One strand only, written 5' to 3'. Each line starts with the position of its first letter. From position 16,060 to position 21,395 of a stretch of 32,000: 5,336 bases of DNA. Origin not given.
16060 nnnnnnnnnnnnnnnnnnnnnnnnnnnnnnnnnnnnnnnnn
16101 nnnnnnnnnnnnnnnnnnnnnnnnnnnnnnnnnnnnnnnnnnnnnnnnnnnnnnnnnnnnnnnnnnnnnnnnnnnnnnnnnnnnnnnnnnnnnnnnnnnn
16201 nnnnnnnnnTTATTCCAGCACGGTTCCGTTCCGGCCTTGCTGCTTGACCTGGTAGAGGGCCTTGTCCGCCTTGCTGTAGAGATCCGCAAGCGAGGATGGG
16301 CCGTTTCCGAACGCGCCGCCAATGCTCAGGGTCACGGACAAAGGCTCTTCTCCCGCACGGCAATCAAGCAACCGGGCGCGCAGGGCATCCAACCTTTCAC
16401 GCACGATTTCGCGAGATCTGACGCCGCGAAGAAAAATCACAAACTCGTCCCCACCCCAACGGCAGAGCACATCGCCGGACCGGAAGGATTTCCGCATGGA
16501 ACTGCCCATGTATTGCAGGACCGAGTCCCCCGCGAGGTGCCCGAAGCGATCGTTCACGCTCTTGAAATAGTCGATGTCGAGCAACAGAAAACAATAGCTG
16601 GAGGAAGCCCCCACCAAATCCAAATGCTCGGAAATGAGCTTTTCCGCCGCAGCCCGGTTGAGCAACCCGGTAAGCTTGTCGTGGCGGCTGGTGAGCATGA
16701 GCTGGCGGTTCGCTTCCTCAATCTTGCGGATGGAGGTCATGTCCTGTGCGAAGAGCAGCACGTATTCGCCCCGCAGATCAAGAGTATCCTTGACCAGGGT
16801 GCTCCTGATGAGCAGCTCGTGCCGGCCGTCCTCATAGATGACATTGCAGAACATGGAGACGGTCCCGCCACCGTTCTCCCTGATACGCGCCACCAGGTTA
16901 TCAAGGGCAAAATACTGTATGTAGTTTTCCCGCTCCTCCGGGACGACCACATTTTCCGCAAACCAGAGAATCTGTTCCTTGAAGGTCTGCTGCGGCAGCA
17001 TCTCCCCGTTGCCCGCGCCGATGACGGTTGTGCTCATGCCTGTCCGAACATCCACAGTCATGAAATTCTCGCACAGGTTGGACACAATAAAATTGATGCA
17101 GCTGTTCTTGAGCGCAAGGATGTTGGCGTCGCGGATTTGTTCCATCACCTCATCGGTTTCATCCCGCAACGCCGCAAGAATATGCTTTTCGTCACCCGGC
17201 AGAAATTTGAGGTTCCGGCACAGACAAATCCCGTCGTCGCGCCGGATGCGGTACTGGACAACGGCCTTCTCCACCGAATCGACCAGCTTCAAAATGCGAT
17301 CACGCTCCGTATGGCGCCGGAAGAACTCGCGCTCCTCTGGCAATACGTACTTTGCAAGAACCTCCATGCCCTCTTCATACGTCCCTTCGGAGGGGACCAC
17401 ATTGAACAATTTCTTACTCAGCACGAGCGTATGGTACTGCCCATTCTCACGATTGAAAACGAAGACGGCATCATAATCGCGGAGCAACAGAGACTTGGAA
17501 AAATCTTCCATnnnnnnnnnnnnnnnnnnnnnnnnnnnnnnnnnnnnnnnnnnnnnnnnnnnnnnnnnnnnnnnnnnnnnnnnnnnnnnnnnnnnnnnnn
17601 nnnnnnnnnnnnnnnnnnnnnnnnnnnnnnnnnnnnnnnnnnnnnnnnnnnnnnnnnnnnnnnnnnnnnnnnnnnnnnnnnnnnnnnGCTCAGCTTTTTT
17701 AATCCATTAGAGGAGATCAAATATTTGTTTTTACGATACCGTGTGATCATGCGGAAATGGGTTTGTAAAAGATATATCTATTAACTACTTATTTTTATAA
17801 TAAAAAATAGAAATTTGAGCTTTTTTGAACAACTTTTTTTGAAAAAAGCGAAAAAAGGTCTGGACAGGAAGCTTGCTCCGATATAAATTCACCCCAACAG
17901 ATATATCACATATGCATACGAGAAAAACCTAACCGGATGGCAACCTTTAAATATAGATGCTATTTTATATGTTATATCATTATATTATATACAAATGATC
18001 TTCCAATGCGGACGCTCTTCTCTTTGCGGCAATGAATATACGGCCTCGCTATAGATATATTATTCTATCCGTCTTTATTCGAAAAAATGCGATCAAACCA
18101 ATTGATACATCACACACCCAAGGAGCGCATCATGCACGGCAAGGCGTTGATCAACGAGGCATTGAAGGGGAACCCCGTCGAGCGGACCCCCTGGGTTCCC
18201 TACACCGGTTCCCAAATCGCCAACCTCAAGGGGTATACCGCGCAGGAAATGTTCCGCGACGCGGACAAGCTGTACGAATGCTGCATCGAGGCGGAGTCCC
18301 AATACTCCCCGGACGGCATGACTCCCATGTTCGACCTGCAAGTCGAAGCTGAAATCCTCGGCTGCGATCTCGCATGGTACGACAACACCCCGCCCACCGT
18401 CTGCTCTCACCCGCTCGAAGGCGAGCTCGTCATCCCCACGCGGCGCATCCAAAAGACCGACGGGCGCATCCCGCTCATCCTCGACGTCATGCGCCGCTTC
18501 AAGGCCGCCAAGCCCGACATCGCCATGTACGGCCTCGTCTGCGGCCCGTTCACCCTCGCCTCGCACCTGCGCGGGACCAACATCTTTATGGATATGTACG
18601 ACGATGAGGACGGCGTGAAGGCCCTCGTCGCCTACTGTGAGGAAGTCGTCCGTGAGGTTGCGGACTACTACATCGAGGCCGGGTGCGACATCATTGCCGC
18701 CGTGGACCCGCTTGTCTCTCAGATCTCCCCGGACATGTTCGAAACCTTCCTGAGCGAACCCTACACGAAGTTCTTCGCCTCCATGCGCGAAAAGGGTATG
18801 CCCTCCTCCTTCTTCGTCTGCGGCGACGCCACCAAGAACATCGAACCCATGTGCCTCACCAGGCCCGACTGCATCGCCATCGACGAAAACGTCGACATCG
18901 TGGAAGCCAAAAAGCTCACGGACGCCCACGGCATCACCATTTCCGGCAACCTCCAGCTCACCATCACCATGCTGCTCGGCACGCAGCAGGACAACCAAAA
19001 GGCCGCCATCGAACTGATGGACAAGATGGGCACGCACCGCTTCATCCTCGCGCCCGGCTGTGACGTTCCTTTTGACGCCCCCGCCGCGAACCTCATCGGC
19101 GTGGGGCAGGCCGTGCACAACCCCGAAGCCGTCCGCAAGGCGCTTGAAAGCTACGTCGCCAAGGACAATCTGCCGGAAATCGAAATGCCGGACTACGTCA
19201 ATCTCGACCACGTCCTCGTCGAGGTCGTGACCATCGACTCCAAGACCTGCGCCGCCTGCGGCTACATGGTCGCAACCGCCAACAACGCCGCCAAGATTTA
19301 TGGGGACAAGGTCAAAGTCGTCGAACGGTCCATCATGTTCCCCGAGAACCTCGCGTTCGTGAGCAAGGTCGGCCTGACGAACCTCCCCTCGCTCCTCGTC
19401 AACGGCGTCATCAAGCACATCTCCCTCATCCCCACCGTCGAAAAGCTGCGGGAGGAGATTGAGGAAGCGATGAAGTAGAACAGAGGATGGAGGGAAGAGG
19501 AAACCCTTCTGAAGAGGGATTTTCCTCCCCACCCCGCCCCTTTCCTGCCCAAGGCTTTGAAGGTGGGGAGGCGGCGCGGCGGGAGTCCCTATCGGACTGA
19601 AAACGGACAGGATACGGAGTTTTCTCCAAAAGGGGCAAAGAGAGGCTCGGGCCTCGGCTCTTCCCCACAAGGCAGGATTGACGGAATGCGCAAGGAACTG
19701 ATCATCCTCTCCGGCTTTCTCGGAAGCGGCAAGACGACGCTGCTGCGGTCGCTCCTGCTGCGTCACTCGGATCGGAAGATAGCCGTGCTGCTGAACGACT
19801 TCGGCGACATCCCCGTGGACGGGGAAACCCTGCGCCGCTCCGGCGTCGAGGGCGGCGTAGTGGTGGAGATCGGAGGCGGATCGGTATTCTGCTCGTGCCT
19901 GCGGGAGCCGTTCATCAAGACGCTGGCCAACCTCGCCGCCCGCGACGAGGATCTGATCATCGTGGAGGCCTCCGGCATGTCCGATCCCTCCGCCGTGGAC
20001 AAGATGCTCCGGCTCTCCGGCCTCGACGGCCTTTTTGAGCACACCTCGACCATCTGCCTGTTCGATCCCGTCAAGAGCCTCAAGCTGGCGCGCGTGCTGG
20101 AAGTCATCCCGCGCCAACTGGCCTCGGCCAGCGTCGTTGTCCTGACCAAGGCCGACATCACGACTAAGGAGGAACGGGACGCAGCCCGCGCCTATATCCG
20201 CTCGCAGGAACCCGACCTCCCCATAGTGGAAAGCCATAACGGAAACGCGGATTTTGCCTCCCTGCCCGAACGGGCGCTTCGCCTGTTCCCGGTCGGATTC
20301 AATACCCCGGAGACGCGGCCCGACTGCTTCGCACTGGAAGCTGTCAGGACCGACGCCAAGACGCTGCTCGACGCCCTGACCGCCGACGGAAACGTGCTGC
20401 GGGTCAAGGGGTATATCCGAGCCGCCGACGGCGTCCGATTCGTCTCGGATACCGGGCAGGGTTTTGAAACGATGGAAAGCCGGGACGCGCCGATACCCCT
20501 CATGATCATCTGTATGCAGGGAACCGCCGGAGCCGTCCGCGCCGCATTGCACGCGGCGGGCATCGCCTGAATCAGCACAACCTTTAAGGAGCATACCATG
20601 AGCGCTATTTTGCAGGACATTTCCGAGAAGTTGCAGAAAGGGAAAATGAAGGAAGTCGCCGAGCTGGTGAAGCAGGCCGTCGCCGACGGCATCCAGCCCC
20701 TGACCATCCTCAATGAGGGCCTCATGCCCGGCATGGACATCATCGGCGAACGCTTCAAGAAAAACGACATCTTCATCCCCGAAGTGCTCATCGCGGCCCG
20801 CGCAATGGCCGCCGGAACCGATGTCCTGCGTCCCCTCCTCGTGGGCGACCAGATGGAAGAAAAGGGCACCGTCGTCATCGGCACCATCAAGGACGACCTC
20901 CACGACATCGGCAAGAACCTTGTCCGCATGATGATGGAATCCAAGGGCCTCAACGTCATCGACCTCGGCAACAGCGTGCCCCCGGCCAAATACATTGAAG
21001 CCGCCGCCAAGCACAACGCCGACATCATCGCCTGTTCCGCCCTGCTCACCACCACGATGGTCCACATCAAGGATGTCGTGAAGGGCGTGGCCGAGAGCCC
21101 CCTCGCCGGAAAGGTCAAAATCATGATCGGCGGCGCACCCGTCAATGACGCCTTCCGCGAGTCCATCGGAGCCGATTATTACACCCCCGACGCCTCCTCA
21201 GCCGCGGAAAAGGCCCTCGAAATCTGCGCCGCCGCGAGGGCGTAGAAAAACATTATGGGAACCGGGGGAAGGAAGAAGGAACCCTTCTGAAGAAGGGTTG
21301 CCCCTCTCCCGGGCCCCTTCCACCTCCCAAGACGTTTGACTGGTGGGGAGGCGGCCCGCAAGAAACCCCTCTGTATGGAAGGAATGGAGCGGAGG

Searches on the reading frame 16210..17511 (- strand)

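Call 9: search_protein_families(library=ncbifam, proteins=[window:16210-17511:-])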
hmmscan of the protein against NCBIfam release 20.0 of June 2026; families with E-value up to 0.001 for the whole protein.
window:16210-17511:- (433 aa): 20 families
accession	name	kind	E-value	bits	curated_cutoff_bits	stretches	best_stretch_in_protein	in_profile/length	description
NF038266.1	diguan_SiaD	equivalog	1.2e-37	129.7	290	1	263-428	82-250/252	biofilm regulation diguanylate cyclase SiaD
NF007423.1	PRK09966.1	equivalog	1.3e-37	129.7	325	1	262-423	226-390/390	diguanylate cyclase DgcN/YfiN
TIGR00254.1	GGDEF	domain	1.7e-37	128.7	37.4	1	274-431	4-165/168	diguanylate cyclase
NF007380.0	PRK09894.1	equivalog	2e-31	109.5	256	1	267-432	120-286/296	diguanylate cyclase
NF007135.0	PRK09581.1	equivalog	4e-31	108.3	474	1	273-431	290-453/457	PleD family two-component system response regulator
NF041606.1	dguan_cyc_DgcA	equivalog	8.8e-28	97.2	370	1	254-430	157-336/340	diguanylate cyclase DgcA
NF007298.0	PRK09776.1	equivalog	2e-26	92.2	1135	1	253-428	665-840/1111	diguanylate cyclase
NF051473.1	DigCycDgcsShew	equivalog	1.1e-25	90.6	400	1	253-429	117-287/291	diguanylate cyclase DgcS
NF047654.1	DiguCycDgcRLepto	equivalog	1.6e-24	86.4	500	1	259-430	117-293/295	diguanylate cyclase DgcR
NF011955.1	PRK15426.1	equivalog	1.8e-23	82.6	408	1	270-431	393-559/564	cellulose biosynthesis regulator diguanylate cyclase DgcQ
NF045675.1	PhdiestaseDibA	equivalog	7.8e-23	80.7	980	1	242-429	174-360/623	phosphodiesterase DibA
NF007599.0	PRK10245.1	equivalog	1.1e-22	80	402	1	250-430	184-367/371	diguanylate cyclase AdrA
NF007474.0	PRK10060.1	equivalog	4.7e-22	78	782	1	228-428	193-390/663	cyclic di-GMP phosphodiesterase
NF040885.1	diguan_DgcJ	equivalog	3.4e-21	75.6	500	1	267-427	333-490/493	diguanylate cyclase DgcJ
NF053781.1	cdiGMPphdstlr2612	equivalog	4.3e-19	67.7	1600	1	231-429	797-998/1268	Tlr1612 family c-di-GMP phosphodiesterase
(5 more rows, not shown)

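Call 35: search_protein_families(library=pfam, proteins=[window:16210-17511:-])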
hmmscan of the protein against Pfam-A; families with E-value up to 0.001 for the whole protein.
window:16210-17511:- (433 aa): 1 family
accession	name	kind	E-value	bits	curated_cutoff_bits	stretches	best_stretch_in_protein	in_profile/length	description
PF00990.26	GGDEF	-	3.6e-40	137.8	23.8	1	276-428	2-160/161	Diguanylate cyclase, GGDEF domain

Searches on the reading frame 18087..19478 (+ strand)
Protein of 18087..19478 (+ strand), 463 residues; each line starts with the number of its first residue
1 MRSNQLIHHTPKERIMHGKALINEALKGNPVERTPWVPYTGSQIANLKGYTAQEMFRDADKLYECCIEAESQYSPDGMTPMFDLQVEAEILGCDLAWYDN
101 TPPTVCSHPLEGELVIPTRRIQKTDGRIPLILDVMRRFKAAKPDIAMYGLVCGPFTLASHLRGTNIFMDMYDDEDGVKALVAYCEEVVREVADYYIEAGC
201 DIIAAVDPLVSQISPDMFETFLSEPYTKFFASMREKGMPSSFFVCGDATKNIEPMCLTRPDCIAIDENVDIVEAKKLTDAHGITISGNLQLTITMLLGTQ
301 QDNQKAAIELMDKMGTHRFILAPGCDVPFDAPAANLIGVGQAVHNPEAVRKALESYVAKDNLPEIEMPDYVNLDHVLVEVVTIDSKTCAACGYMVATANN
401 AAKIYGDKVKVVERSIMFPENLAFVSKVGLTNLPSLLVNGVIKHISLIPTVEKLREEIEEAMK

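Call 6: search_protein_families(library=pfam, proteins=[window:18087-19478:+])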
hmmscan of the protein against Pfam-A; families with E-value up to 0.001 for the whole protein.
window:18087-19478:+ (463 aa): 1 family
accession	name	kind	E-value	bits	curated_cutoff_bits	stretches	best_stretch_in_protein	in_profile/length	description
PF01208.23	URO-D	-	1.2e-54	186.1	23.9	1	21-345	5-345/346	Uroporphyrinogen decarboxylase (URO-D)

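Call 9: search_protein_families(library=ncbifam, proteins=[window:18087-19478:+])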
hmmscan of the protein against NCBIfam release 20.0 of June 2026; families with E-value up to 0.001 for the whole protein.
window:18087-19478:+ (463 aa): 6 families
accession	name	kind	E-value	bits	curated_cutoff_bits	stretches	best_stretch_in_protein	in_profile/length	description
TIGR01463.1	mtaA_cmuA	subfamily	2e-42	145.6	235.4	1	10-336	4-328/340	MtaA/CmuA family methyltransferase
NF004889.0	PRK06252.1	subfamily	5.5e-41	140.7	244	1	19-344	7-334/340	methylcobalamin:coenzyme M methyltransferase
NF040654.1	MtaA_Meth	equivalog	3.3e-34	118.3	400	1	21-336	6-325/337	methylcobamide:CoM methyltransferase MtaA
NF041608.1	methylcob_mtaseMtbA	equivalog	2.7e-32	112.2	600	1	9-336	4-327/339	methylcobamide:CoM methyltransferase MtbA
TIGR01464.1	hemE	equivalog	6.9e-18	64.7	302.95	1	53-344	40-337/338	uroporphyrinogen decarboxylase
TIGR00411.1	redox_disulf_1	equivalog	5.7e-05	23.1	92.75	1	383-461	6-81/82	MJ0307 family thioredoxin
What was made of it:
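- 18087..19478 (+): MT2-type (MtaA/CmuA, URO-D fold) methylcorrinoid methyltransferase with a thioredoxin-like C-terminal tail. Calls 6, 9.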

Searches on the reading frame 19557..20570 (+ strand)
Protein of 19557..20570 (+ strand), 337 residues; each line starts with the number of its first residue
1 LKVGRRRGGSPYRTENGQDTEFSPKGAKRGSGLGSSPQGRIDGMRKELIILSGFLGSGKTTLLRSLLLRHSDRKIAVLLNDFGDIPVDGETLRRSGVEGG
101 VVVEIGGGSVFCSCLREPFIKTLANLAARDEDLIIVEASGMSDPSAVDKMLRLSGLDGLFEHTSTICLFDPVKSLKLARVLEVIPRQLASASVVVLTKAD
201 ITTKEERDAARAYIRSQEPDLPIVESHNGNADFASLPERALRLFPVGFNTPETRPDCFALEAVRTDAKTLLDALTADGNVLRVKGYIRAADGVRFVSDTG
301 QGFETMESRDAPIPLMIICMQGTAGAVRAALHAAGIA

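Call 6: search_protein_families(library=pfam, proteins=[window:19557-20570:+])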
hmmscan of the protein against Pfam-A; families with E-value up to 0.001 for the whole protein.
window:19557-20570:+ (337 aa): 2 families
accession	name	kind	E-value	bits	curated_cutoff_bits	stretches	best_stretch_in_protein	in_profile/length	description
PF02492.25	cobW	-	8.3e-33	113.9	20.7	1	49-224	3-179/180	CobW/HypB/UreG, nucleotide-binding domain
PF13401.12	AAA_22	-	0.00092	20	27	0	45-82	4-44/130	AAA domain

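Call 9: search_protein_families(library=ncbifam, proteins=[window:19557-20570:+])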
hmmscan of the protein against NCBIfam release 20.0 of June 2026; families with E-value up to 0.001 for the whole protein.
window:19557-20570:+ (337 aa): 5 families
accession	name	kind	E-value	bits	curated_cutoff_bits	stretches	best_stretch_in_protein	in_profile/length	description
TIGR02475.1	CobW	equivalog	6.4e-27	94.3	332.1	2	49-145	7-107/342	cobalamin biosynthesis protein CobW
NF038288.1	chaper_GTP_ZigA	equivalog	4.6e-21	75.2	600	1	49-151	4-110/390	zinc metallochaperone GTPase ZigA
NF008578.0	PRK11537.1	equivalog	3.6e-16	59.3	361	1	49-235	7-194/318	GTPase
NF041053.1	CobW_rel_Se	equivalog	5.9e-11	42.4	180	1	48-226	3-181/195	CobW-related selenoprotein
TIGR00073.1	hypB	equivalog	2.9e-06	26.9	121.2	1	53-140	37-120/217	hydrogenase nickel incorporation protein HypB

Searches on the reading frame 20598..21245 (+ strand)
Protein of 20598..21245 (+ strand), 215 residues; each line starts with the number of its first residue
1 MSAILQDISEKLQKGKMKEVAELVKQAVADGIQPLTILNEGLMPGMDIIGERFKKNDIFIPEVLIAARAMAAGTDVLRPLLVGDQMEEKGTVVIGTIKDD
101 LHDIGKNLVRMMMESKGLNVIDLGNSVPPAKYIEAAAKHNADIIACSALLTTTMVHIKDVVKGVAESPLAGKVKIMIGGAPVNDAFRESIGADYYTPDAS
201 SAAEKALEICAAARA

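Call 6: search_protein_families(library=pfam, proteins=[window:20598-21245:+])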
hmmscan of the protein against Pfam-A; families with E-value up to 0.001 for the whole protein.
window:20598-21245:+ (215 aa): 2 families
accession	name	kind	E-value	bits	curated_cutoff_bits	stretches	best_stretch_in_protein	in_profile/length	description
PF02310.24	B12-binding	-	2.4e-23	82.7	32.1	1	91-194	2-107/121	B12 binding domain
PF02607.22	B12-binding_2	-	3.8e-22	78.7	23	1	5-77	2-73/74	B12 binding domain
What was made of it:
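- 20598..21245 (+): MttC-type corrinoid protein, with a B12-binding cap and a Rossmann domain. PF02607 + PF02310 (call 6).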

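Call 9: search_protein_families(library=ncbifam, proteins=[window:20598-21245:+])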
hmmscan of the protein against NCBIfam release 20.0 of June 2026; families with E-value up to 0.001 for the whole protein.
window:20598-21245:+ (215 aa): 15 families
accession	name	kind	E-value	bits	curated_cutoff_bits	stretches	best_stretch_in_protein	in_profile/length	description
NF047996.1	corrin_MtgC_2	exception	7e-63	211.9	370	1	1-204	1-204/212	glycine betaine-specific corrinoid protein MtgC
TIGR02370.1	pyl_corrinoid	subfamily_domain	8.5e-57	191.7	215.3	1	9-202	3-197/197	methyltransferase cognate corrinoid protein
NF041607.1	dimeth_corrin_MtbC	equivalog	6.9e-49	166.1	350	1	16-208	9-201/203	dimethylamine corrinoid protein MtbC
NF047995.1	corrinoid_MtgC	exception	1.3e-47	162.1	310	1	1-206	1-209/215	glycine betaine-specific corrinoid protein MtgC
NF040669.1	MtaC2_Meth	equivalog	1.3e-38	132.9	450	1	5-203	43-239/267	methanol--corrinoid protein MtaC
TIGR02082.1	metH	equivalog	1.8e-38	131.9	1010.85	1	8-196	650-838/1182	methionine synthase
NF040655.1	MtaC_Meth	equivalog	6.6e-38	130.2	420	1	4-210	35-238/253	methanol--corrinoid protein MtaC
NF007024.0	PRK09490.1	equivalog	9e-31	106.5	1497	1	8-182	665-842/1234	methionine synthase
NF002612.0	PRK02261.1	equivalog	8.2e-15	54.6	110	1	88-180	2-93/148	methylaspartate mutase subunit S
TIGR01501.1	MthylAspMutase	equivalog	1.2e-11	44.4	135.8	1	90-179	2-90/134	methylaspartate mutase subunit S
NF040743.1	ornith_mutase_E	equivalog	4.9e-09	34.7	800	1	85-193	590-706/730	D-ornithine 4,5-aminomutase subunit OraE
NF052513.1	TransRegCarH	equivalog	1.2e-07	31.3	400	1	5-195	84-264/274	HTH-type transcriptional repressor CarH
NF052385.1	Lys_5_6_beta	equivalog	4.8e-07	29.7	280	1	116-195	137-219/241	lysine 5,6-aminomutase subunit beta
TIGR00640.1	acid_CoA_mut_C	subfamily_domain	8.9e-05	22.5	57.45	1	91-184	4-97/132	methylmalonyl-CoA mutase C-terminal domain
NF045497.1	IsobCoAmut_IcmF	equivalog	0.00012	20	1500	1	100-181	13-93/1076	fused isobutyryl-CoA mutase/GTPase IcmF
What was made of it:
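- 20598..21245 (+): TIGR02370 pyl_corrinoid scored 192 bits, below its cutoff of 215 (call 9).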
